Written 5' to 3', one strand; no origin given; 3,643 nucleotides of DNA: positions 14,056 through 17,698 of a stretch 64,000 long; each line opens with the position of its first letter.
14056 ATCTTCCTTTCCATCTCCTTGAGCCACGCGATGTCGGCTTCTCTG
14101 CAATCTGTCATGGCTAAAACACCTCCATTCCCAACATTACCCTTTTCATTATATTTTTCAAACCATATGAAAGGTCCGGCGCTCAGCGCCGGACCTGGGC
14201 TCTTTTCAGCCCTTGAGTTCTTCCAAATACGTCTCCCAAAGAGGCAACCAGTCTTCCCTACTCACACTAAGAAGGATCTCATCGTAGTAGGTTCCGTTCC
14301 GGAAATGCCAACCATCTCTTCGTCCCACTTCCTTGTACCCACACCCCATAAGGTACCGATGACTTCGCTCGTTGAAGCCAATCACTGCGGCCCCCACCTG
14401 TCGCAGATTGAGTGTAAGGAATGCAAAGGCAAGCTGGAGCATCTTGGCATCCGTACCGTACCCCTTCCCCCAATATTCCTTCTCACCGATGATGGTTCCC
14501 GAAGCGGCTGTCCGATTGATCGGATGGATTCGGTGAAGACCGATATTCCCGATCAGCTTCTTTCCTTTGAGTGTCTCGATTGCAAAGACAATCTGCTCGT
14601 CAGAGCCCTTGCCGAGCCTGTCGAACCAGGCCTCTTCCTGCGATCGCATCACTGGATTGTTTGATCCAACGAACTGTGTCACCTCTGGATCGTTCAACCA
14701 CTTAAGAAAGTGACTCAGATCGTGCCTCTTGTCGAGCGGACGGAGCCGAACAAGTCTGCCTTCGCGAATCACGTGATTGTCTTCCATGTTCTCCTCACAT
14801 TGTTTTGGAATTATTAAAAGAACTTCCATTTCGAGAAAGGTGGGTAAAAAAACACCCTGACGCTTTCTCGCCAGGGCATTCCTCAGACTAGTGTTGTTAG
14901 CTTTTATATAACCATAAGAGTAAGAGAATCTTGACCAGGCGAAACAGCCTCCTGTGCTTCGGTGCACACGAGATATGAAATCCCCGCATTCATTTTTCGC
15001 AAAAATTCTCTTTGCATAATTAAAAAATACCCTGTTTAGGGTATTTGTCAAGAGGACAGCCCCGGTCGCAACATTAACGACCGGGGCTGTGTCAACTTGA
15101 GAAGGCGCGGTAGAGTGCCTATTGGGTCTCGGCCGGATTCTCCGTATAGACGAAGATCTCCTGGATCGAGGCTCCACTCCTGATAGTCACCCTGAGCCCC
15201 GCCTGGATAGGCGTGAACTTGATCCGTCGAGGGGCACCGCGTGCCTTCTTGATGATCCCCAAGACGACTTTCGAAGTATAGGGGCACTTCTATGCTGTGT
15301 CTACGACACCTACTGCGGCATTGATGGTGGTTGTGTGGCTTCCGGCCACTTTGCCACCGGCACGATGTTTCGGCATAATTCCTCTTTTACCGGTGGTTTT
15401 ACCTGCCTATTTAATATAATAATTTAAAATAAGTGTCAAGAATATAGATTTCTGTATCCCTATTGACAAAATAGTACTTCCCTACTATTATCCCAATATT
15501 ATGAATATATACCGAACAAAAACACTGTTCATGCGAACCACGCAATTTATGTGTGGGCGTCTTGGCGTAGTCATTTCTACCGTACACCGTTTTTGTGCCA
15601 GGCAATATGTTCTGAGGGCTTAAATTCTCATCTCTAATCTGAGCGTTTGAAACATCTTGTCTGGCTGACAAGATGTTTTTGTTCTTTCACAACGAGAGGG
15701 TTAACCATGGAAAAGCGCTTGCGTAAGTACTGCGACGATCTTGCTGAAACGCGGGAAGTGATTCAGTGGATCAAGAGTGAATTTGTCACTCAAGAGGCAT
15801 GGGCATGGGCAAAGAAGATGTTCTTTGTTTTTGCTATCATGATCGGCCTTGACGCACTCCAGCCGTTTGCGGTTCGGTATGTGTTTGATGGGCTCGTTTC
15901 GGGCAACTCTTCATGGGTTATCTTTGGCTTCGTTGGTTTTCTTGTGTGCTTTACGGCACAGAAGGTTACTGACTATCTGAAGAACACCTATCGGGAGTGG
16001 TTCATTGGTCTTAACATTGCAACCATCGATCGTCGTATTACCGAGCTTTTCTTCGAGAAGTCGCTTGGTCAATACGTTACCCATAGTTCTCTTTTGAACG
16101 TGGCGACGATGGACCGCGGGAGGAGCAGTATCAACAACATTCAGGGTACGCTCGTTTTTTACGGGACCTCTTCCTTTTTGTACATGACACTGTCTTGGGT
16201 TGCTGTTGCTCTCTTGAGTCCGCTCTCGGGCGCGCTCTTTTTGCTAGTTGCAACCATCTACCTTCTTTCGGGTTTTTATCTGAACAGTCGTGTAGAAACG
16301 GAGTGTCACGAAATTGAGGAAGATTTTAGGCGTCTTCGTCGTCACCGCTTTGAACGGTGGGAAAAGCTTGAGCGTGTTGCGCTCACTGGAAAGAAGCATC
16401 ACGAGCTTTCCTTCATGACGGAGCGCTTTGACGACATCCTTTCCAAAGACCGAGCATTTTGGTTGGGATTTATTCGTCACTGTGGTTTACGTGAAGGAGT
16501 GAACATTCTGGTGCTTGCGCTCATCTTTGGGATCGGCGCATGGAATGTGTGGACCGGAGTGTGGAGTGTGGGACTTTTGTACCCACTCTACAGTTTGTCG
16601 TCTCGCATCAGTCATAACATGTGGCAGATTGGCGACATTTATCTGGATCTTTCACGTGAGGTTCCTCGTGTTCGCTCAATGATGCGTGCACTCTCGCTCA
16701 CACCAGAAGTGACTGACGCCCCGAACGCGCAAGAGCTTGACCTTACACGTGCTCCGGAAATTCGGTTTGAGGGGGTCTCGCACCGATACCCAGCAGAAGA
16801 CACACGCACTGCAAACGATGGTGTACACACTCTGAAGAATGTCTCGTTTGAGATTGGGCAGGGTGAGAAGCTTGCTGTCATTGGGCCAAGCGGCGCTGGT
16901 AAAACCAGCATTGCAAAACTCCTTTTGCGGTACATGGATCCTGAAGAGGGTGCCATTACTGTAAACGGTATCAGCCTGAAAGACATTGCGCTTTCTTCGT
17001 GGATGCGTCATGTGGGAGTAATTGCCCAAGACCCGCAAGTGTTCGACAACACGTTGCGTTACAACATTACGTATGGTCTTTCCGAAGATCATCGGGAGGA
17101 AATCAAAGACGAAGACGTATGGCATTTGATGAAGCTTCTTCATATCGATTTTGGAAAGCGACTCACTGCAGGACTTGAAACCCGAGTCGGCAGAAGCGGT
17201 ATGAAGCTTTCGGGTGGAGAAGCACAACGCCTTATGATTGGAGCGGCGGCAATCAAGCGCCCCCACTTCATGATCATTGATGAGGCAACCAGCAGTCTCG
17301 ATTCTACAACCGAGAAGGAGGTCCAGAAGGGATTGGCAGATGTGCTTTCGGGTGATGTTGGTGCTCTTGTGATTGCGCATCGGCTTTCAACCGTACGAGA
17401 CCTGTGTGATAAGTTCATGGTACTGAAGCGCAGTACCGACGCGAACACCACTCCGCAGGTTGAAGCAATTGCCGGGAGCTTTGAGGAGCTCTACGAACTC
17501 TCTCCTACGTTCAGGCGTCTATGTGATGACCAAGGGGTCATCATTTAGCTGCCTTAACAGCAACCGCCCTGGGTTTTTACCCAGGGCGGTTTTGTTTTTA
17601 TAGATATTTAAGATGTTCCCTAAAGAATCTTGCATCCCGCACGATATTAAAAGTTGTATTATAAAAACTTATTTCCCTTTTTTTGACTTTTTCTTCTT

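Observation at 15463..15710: Promoter, 185-nt structured leader and perfect intrinsic terminator in front of the ABC exporter: candidate attenuator or leader-peptide switch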

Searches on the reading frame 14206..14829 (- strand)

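Call 54: search_protein_families(library=pfam, proteins=[window:14206-14829:-], max_evalue=0.01)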
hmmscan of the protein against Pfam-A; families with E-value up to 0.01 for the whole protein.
window:14206-14829:- (207 aa): 4 families
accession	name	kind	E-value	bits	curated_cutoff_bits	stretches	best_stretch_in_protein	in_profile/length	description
PF13302.13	Acetyltransf_3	-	7.3e-22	79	25.4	1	27-166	2-138/138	Acetyltransferase (GNAT) domain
PF13420.13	Acetyltransf_4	-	9.5e-09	35.9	24.3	1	34-185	5-154/155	Acetyltransferase (GNAT) domain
PF13523.12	Acetyltransf_8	-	3.6e-05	23.9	27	0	35-67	3-33/145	Acetyltransferase (GNAT) domain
PF00583.31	Acetyltransf_1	-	0.00066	20.4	20.7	1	61-165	17-116/116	Acetyltransferase (GNAT) family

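Call 80: search_protein_families(library=ncbifam, proteins=[window:14206-14829:-], max_evalue=0.001)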
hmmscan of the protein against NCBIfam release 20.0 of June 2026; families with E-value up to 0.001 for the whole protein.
window:14206-14829:- (207 aa): 5 families
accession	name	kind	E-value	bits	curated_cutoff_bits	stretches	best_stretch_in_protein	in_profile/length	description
TIGR03585.1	PseH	equivalog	3.6e-11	43.4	93.1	1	36-186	9-154/156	UDP-4-amino-4,6-dideoxy-N-acetyl-beta-L-altrosamine N-acetyltransferase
NF011709.0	PRK15130.1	equivalog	1.2e-07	31.7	218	1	26-199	6-174/186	spermidine N1-acetyltransferase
NF033151.0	AAC_6p_A10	exception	0.00024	21.1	400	0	109-142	96-127/178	AAC(6')-I family aminoglycoside 6'-N-acetyltransferase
NF000485.1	TlmB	exception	0.00053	19.3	625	1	27-172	8-148/292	bleomycin family antibiotic N-acetyltransferase TlmB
NF033693.0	AAC_6p_Ie_fam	exception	0.00077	19.6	340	0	112-150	100-135/179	AAC(6')-Ie family aminoglycoside N-acetyltransferase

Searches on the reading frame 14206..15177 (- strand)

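Call 10: search_protein_families(library=pfam, proteins=[window:14206-15177:-], max_evalue=0.01)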
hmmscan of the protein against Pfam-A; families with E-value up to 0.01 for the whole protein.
window:14206-15177:- (323 aa): 4 families
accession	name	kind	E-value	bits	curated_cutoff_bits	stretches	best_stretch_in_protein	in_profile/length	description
PF13302.13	Acetyltransf_3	-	2e-21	77.6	25.4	1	144-282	3-138/138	Acetyltransferase (GNAT) domain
PF13420.13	Acetyltransf_4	-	2.9e-08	34.3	24.3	1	150-301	5-154/155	Acetyltransferase (GNAT) domain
PF13523.12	Acetyltransf_8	-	0.00013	22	27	0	151-182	3-32/145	Acetyltransferase (GNAT) domain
PF00583.31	Acetyltransf_1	-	0.0018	19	20.7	1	178-281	18-116/116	Acetyltransferase (GNAT) family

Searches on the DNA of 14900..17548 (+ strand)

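Call 4: search_rna_families(source=window, start=14900, end=16000, threshold=evalue, max_evalue=10, show_alignments=3)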
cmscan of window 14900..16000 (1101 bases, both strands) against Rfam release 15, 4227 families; matches with E-value up to 10: 2.
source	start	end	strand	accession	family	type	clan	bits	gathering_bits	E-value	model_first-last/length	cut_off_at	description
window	15244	15282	+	RF00273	SNORD59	Gene; snRNA; snoRNA; CD-box;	CL00065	15.8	45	6.8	1-73/73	no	Small nucleolar RNA SNORD59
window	15184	15236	+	RF01073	GP_knot1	Cis-reg;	-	15.2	67.7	5.8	1-62/62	no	Gag/pol translational readthrough site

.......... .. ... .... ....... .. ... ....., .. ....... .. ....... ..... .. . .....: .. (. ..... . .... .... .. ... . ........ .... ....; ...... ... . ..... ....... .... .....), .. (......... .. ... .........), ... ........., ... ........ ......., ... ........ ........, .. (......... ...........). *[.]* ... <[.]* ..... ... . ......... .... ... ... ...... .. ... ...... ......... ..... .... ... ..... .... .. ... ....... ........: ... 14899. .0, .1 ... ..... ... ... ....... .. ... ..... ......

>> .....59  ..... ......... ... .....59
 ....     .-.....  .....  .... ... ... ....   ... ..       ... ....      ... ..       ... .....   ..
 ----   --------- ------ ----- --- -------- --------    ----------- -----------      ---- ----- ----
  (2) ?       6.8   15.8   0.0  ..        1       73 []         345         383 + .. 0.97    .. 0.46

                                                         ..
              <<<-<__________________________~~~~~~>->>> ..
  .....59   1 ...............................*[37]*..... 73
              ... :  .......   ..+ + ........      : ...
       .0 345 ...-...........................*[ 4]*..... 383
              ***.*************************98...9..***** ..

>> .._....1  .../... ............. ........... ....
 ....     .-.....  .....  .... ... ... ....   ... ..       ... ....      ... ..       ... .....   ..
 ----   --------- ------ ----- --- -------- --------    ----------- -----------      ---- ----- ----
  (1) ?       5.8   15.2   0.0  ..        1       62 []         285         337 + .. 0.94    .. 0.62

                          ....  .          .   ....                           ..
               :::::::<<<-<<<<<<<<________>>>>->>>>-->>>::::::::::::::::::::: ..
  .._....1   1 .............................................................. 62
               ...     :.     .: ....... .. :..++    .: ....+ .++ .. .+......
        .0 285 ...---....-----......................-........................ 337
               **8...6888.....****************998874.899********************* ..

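Call 40: build_rna_model(alignment_id=A3, structure=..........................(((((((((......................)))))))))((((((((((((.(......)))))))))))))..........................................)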
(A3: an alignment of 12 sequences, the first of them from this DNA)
Model R1 built from alignment A3 (12 sequences, 141 columns); structure: as given.
model positions 117; base pairs 22; branch points 1; effective number of sequences 8.07; information 0.59 bits per position. Calibrated on 0.2 Mb of random sequence (short: E-values are rough).
structure used (alignment columns):
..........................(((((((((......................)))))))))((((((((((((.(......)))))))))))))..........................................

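Call 42: search_with_rna_model(model_id=R1, sources=[window, L005, L006, L007, L008, L009, L085, L086, L087, L088, L089, L090, L091, L092, L093, L094, L095, L096, L097, L098, L099, L100, L101, L102, L103, L104, L105, L106, L107, L108, L109, L110, L111, L112, L113, L114, L115, L116, L117, L118, L119, L120, L121, L122, L123, L124, L125, L126, L127, L128, L129, L130, L131, L132, L133, L134, L135, L136, L137, L138, L139, L140, L141, L142, L143, L144, L145, L146, L147, L148, L149, L150, L151, L152, L153, L154, L155, L156, L157, L158, L159, L160, L161, L162, L163, L164, L165, L166, L167, L168, L169, L170], max_evalue=1)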
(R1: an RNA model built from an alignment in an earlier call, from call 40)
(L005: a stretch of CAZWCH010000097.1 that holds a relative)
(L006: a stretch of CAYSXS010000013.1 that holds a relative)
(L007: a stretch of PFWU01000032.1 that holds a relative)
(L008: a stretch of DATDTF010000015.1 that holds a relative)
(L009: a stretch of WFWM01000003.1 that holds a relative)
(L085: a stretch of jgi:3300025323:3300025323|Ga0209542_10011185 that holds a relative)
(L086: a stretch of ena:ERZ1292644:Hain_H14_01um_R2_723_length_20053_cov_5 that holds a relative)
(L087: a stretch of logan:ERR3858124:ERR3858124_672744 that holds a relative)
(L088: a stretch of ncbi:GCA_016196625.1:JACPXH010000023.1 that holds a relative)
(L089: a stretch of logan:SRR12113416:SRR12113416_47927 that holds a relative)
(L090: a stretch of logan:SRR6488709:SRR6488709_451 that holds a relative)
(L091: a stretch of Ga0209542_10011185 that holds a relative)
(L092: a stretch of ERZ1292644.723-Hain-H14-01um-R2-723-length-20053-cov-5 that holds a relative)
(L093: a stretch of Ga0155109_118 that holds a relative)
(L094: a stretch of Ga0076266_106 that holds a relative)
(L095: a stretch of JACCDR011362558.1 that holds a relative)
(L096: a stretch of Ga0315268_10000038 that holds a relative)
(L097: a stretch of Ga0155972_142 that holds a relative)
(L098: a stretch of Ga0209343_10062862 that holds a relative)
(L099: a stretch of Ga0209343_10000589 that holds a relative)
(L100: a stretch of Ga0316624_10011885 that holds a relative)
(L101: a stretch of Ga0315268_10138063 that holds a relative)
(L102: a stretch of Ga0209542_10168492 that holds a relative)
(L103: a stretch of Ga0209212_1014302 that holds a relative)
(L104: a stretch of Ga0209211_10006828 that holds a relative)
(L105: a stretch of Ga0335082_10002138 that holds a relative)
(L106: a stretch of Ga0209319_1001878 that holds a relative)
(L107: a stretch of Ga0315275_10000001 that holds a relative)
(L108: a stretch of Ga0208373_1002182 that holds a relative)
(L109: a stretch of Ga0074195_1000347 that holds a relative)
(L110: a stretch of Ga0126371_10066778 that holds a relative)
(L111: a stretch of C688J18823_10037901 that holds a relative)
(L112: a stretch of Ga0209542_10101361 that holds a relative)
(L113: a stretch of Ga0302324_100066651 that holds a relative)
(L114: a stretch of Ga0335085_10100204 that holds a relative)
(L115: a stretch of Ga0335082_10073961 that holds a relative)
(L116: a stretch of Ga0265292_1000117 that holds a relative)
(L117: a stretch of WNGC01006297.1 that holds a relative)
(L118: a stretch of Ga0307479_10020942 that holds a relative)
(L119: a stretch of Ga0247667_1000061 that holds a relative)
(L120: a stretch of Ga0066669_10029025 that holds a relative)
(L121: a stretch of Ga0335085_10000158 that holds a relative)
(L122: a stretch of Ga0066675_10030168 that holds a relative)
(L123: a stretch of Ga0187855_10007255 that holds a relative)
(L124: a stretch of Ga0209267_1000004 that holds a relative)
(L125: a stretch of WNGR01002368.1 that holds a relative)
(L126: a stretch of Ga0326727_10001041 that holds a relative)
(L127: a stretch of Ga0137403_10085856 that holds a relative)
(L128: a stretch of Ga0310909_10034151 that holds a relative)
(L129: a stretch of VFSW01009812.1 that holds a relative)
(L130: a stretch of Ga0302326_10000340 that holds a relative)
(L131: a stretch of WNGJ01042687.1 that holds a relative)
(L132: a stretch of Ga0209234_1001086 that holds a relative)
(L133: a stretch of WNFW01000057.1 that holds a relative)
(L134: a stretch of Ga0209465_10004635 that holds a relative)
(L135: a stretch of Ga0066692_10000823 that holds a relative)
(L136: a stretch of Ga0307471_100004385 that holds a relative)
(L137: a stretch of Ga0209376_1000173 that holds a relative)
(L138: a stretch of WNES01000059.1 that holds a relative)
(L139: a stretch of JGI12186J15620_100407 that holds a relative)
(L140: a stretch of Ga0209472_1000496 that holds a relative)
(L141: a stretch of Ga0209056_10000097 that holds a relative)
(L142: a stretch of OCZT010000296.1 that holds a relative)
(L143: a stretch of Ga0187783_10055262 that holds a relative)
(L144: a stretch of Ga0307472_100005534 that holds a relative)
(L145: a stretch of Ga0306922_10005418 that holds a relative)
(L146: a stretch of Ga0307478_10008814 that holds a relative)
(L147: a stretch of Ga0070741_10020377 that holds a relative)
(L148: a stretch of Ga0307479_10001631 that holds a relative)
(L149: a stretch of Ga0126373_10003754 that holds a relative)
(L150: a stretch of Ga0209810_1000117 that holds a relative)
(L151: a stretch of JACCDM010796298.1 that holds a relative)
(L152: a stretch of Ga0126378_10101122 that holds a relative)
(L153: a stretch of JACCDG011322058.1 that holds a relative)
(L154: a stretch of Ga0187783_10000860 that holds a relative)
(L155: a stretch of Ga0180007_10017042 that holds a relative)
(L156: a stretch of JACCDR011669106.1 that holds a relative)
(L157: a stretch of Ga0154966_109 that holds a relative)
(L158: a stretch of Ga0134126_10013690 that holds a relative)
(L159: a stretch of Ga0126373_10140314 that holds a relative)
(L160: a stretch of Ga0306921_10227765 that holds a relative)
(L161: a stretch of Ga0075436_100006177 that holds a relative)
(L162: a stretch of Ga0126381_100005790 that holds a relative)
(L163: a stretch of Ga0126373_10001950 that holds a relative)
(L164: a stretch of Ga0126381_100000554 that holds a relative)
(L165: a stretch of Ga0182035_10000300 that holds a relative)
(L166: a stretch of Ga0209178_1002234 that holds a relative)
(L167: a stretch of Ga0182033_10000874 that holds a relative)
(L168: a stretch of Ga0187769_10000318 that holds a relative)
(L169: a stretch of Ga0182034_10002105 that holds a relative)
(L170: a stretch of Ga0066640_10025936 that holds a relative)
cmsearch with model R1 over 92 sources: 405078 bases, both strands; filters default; matches with E-value up to 1: 31.
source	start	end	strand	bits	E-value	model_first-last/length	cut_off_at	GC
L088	2368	2485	+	97.4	1.8e-16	1-117/117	no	0.37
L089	875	992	+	97.4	1.8e-16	1-117/117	no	0.37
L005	228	342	+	96.9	2.2e-16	1-117/117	no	0.36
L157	1064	1180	+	93.9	8.6e-16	1-117/117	no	0.38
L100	357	473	+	93.4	1.1e-15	1-117/117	no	0.42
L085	542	654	+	86.6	2.4e-14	1-117/117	no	0.34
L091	542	654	+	86.6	2.4e-14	1-117/117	no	0.34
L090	2869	2998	+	86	3.3e-14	1-117/117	no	0.41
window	15591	15708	+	81.7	2.3e-13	1-117/117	no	0.4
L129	1066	1174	+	73.9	8.5e-12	1-117/117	no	0.44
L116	904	1018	+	68.2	1.1e-10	1-117/117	no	0.45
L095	1064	1183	+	67.2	1.8e-10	1-117/117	no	0.39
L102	31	155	+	66.9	2.1e-10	1-117/117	no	0.38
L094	1054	1178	+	54.2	7e-08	1-117/117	no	0.41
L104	188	317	+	46.4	2.5e-06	1-117/117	no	0.32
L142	1105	1213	+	41.5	2.4e-05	1-117/117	no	0.37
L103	188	317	+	35.7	0.00035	1-117/117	no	0.32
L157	1026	1144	-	32.6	0.0014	1-117/117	no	0.4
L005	245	367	-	32.1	0.0018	1-117/117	no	0.41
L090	2931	2958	-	28.1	0.011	60-87/117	no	0.39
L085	559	658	-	28.1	0.011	1-117/117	no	0.33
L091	559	658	-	28.1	0.011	1-117/117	no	0.33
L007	2834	2947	+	26.2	0.027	1-117/117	no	0.47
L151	1074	1188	+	25.9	0.03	1-117/117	no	0.45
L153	1074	1188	+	25.9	0.03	1-117/117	no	0.45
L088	2352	2448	-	22.5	0.15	1-117/117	no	0.41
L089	859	955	-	22.5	0.15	1-117/117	no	0.41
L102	95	126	-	22.2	0.17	58-89/117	no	0.44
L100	348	437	-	19.8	0.5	1-117/117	no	0.42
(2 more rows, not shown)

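Call 53: search_rna_families(sources=[L088, L090, L157, L100, L005, L085], threshold=evalue, max_evalue=1)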
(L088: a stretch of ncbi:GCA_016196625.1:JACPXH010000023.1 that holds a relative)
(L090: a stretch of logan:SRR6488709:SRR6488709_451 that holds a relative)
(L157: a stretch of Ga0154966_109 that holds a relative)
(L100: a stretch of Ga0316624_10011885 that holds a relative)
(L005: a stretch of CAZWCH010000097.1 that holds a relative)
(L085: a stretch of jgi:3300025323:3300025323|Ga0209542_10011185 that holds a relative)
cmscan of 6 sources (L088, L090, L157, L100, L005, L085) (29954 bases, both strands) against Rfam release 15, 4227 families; matches with E-value up to 1: 1.
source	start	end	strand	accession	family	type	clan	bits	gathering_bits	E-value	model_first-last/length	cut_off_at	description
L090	2644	2718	+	RF00005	tRNA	Gene; tRNA;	CL00001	58.6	29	2e-10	1-71/71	no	tRNA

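Call 60: search_with_rna_model(model_id=R1, sources=[L171, L172, L173, L174, L175], max_evalue=1, show_alignments=5)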
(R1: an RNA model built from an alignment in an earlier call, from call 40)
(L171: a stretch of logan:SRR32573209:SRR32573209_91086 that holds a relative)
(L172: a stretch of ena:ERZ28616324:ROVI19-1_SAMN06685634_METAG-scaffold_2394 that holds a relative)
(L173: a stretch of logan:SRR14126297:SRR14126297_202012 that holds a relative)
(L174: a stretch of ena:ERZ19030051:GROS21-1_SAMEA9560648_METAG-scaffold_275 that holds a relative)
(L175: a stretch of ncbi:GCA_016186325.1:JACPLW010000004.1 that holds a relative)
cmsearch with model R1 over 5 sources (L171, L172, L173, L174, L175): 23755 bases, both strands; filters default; matches with E-value up to 1: 3.
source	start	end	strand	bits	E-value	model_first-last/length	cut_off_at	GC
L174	1352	1476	+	62.5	9.1e-11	1-117/117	no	0.33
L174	1342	1432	-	19.1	0.041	1-117/117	no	0.37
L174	1159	1303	-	17.2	0.1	1-117/117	no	0.32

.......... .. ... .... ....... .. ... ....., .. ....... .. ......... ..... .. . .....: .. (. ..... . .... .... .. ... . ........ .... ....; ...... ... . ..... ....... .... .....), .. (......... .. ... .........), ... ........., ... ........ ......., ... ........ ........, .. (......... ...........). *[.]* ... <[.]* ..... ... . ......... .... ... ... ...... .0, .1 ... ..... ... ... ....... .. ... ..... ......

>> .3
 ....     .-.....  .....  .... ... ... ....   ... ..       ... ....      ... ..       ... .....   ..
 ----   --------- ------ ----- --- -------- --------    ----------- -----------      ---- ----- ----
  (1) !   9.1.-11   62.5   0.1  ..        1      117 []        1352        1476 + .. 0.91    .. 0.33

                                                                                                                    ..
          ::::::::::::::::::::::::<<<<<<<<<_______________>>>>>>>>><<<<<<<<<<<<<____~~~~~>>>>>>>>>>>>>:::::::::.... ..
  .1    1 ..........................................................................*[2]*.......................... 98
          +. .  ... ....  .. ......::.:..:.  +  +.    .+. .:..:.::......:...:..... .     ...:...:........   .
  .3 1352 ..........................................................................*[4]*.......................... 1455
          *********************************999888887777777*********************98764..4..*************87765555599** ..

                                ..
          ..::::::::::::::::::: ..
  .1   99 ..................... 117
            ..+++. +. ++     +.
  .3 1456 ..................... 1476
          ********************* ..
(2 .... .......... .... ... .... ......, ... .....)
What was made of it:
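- Non-seed hits include L104 (2.5e-6), L142 (2.4e-5) and the independent L174 (9e-11) (calls 42, 60).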
